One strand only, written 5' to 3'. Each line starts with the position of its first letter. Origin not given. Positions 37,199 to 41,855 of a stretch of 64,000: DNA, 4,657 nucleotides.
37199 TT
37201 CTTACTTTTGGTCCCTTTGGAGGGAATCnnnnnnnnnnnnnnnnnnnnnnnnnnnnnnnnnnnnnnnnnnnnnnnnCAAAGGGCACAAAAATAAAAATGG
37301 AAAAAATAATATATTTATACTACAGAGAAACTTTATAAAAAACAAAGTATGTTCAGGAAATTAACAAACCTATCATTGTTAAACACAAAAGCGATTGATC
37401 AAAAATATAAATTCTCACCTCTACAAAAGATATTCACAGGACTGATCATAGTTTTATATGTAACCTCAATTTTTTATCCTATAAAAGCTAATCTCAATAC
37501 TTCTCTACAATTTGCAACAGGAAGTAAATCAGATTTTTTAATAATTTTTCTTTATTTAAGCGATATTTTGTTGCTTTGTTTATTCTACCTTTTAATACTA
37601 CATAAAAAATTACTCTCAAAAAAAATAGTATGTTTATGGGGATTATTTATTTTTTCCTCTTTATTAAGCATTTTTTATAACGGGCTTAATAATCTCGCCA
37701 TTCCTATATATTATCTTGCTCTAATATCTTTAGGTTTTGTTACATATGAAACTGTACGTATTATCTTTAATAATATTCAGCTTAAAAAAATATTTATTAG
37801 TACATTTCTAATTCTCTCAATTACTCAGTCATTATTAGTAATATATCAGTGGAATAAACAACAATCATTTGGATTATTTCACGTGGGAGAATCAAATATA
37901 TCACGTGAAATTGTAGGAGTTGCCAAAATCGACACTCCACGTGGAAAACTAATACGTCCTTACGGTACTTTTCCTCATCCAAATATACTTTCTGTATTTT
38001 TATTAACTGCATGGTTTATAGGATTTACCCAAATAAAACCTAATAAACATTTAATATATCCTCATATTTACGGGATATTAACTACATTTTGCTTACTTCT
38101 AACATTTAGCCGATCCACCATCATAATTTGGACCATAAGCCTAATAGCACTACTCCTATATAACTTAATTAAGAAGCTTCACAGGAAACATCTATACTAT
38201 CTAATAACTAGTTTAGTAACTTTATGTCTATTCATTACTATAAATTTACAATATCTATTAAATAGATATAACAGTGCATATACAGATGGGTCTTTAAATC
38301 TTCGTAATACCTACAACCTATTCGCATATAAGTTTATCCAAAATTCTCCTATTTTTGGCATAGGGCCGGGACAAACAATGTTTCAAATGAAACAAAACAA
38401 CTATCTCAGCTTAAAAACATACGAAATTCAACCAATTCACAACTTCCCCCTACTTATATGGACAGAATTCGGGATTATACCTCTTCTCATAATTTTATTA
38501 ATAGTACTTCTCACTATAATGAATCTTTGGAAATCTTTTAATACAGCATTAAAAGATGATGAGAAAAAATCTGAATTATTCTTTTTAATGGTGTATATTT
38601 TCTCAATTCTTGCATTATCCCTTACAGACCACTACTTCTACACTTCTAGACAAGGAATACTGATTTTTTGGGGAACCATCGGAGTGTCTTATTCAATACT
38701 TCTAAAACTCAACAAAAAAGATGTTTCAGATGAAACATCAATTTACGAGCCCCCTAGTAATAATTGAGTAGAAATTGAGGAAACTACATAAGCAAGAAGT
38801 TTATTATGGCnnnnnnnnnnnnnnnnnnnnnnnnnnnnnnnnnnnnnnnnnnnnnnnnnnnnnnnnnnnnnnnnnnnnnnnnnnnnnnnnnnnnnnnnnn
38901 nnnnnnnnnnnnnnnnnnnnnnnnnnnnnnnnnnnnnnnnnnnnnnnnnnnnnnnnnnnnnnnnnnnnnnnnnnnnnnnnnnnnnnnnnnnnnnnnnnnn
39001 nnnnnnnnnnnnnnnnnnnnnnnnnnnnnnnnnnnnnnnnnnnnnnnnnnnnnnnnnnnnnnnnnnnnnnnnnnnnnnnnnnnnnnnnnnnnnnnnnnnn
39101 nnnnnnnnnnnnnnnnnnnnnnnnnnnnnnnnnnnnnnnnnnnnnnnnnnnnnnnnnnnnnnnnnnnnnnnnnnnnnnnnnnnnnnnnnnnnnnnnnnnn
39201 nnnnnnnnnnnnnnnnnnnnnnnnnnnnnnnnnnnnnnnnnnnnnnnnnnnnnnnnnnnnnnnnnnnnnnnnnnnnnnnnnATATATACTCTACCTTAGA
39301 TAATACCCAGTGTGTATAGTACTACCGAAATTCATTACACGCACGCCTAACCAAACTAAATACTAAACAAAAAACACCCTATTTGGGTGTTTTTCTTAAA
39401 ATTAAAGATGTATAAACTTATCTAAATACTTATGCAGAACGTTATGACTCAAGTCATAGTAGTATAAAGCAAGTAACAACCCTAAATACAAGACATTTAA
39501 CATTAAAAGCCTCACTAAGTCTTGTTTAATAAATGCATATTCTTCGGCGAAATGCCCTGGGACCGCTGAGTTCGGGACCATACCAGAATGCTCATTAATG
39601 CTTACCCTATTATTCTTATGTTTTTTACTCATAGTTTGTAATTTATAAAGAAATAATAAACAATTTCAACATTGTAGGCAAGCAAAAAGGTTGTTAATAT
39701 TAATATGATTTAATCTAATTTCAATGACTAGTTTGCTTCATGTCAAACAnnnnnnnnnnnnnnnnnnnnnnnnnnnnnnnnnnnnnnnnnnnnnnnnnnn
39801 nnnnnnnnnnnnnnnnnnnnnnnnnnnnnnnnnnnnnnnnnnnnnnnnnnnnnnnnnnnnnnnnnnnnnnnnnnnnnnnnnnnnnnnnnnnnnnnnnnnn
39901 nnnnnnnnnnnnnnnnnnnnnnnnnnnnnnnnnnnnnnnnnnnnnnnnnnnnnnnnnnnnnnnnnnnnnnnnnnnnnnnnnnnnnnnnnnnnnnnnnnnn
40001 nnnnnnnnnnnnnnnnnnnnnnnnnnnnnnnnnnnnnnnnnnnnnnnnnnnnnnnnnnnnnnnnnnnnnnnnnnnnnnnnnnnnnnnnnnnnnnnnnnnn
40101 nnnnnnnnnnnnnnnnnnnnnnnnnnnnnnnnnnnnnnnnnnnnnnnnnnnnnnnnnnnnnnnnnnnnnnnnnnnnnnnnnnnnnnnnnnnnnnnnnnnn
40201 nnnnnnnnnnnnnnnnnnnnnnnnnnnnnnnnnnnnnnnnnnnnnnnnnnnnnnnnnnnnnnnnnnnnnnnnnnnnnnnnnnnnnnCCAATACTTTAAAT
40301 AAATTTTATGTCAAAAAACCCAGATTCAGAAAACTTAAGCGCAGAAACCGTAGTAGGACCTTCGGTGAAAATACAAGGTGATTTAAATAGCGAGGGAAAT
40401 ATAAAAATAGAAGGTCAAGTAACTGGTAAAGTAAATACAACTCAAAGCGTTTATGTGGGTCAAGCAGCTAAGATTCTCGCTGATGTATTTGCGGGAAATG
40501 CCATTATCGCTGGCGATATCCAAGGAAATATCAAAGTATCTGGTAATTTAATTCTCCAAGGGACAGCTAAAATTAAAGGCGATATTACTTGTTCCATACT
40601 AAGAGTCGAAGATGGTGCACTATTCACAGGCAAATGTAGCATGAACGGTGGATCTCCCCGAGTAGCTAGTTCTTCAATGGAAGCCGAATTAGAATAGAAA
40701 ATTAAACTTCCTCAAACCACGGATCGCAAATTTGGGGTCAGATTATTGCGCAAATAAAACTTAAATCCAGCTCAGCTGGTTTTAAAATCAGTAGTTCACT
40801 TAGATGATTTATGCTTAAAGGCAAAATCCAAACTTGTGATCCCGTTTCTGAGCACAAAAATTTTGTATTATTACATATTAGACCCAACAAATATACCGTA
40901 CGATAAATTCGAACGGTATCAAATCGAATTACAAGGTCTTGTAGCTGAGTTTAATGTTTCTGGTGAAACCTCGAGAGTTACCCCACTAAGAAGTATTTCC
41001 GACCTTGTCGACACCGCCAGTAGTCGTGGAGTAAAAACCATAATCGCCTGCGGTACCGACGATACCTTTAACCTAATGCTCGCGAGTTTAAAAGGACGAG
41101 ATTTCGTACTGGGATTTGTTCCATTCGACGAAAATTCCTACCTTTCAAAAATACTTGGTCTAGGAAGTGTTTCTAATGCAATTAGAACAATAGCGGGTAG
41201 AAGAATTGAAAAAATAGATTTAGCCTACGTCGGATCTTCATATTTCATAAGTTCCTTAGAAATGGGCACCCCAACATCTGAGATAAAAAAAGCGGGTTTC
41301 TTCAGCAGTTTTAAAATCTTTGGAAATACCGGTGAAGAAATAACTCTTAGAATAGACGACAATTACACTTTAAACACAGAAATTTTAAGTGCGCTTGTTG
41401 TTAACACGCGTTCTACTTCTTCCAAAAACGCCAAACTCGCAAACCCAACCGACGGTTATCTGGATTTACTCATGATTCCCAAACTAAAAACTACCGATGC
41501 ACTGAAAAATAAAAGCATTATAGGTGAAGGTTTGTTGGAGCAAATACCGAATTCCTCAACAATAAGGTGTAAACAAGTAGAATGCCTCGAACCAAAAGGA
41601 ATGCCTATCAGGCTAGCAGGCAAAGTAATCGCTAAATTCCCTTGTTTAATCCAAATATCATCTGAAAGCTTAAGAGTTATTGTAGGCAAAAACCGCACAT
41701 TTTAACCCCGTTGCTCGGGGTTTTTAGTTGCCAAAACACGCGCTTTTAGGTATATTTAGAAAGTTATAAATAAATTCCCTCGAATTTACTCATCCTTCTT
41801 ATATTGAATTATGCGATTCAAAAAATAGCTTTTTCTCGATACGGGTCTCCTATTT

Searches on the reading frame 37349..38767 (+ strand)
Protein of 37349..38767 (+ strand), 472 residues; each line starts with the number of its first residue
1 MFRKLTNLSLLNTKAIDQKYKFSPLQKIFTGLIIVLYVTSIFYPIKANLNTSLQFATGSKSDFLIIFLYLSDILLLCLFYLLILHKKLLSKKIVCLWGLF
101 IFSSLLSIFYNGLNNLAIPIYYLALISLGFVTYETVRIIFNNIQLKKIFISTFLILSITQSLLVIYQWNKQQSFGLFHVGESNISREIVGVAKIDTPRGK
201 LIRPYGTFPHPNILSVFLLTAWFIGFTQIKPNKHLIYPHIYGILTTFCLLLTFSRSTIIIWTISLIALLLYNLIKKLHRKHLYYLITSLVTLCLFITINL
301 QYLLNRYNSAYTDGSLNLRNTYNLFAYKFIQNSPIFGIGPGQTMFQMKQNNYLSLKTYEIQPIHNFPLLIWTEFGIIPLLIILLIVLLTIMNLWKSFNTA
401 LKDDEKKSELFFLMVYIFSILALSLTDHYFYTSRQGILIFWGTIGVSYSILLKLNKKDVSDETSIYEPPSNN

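Call 12: search_protein_families(library=pfam, proteins=[window:37349-38767:+], max_evalue=0.001)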
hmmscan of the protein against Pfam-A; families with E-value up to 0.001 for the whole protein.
window:37349-38767:+ (472 aa): 1 family
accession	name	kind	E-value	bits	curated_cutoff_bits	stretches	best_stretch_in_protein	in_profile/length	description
PF04932.20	Wzy_C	-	1.9e-16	60.6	31.7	1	243-383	4-149/149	O-Antigen ligase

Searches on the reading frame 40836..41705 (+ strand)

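Call 12: search_protein_families(library=pfam, proteins=[window:40836-41705:+], max_evalue=0.001)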
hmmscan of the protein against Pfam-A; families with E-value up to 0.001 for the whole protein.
window:40836-41705:+ (289 aa): 2 families
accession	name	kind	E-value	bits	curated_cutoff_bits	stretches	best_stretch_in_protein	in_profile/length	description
PF00781.29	DAGK_cat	-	1.9e-05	24.7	23.6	1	31-131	21-124/125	Diacylglycerol kinase catalytic domain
PF19279.4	YegS_C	-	0.00034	20.8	27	1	198-282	73-157/158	YegS C-terminal NAD kinase beta sandwich-like domain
